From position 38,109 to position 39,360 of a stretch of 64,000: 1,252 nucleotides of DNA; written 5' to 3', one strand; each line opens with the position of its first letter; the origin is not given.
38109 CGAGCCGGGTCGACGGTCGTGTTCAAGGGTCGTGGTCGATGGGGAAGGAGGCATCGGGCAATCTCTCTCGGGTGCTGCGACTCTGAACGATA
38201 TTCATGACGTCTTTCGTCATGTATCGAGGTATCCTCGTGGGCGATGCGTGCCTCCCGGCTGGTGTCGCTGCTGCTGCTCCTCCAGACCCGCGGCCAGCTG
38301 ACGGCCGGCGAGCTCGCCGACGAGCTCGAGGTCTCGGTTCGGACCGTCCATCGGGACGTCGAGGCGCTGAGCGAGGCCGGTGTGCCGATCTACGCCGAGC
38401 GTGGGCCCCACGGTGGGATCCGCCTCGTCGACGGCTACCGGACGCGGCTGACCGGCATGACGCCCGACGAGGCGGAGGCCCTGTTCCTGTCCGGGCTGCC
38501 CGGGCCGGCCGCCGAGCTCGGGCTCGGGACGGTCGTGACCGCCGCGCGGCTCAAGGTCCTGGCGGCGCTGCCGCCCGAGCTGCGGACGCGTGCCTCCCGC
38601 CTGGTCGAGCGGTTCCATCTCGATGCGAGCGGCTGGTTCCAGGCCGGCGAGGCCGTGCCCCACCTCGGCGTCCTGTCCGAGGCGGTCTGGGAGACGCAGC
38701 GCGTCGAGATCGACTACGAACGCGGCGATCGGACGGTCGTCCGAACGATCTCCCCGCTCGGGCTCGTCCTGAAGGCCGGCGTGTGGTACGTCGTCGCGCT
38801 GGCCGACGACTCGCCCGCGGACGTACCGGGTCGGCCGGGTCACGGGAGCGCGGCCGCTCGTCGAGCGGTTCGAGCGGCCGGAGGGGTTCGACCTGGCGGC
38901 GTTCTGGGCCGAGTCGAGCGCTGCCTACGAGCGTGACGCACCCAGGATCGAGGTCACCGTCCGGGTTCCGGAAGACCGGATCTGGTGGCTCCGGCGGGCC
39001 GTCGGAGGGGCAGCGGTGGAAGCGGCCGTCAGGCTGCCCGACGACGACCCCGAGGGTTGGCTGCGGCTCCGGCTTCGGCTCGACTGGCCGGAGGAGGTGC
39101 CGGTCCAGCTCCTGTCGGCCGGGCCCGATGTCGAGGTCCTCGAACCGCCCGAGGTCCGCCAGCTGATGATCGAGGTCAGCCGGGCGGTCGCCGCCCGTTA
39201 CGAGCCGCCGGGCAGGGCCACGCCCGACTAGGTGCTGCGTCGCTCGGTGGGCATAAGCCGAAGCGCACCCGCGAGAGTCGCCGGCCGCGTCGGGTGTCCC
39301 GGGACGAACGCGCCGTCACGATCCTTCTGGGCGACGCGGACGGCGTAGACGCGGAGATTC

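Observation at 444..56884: About 20 single-base frame disruptions in otherwise well-conserved genes: indel-prone assembly or very recent pseudogenisation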

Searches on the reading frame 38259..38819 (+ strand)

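Call 41: search_protein_families(library=pfam, proteins=[window:38259-38819:+], max_evalue=0.01)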
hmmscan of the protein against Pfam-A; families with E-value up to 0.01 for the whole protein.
window:38259-38819:+ (187 aa): 11 families
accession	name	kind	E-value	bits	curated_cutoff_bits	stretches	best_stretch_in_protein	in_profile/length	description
PF08279.18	HTH_11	-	6.4e-18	64.8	25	1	4-53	6-53/55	HTH domain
PF13280.12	WYL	-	1.1e-12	48.2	21.8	1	135-183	2-52/70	WYL domain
PF12840.13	HTH_20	-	5.5e-07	29.9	27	1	4-41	9-46/51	Helix-turn-helix domain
PF08220.18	HTH_DeoR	-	2.9e-06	27.4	21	1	4-56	5-53/57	DeoR-like helix-turn-helix domain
PF25212.1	HVO_A0114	-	0.00013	22.2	27.6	1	3-42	26-65/84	HVO_A0114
PF19187.6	HTH_PafC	-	0.00015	22.1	32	1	1-45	6-50/115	PafC helix-turn-helix domain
PF02082.26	Rrf2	-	0.00017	22.1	30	1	7-57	14-66/132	Iron-dependent Transcriptional regulator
PF13412.12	HTH_24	-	0.00029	20.8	21.9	1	4-42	8-46/48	Winged helix-turn-helix DNA-binding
PF25213.1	HVO_A0261_N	-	0.0029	17.9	35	1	7-41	19-52/86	HVO_A0261 N-terminal domain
PF21476.4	PF0610-like_N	-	0.0043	17.7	33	1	6-37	8-38/50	PF0610-like, N-terminal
PF01022.26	HTH_5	-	0.0067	16.7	22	1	4-41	7-43/47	Bacterial regulatory protein, arsR family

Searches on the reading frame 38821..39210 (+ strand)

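Call 41: search_protein_families(library=pfam, proteins=[window:38821-39210:+], max_evalue=0.01)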
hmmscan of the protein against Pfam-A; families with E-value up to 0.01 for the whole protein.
window:38821-39210:+ (130 aa): 1 family
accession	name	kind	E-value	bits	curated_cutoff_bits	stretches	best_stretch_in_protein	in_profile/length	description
PF25583.1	WCX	-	1.3e-14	54.7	23.9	1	41-123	1-75/76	WCX domain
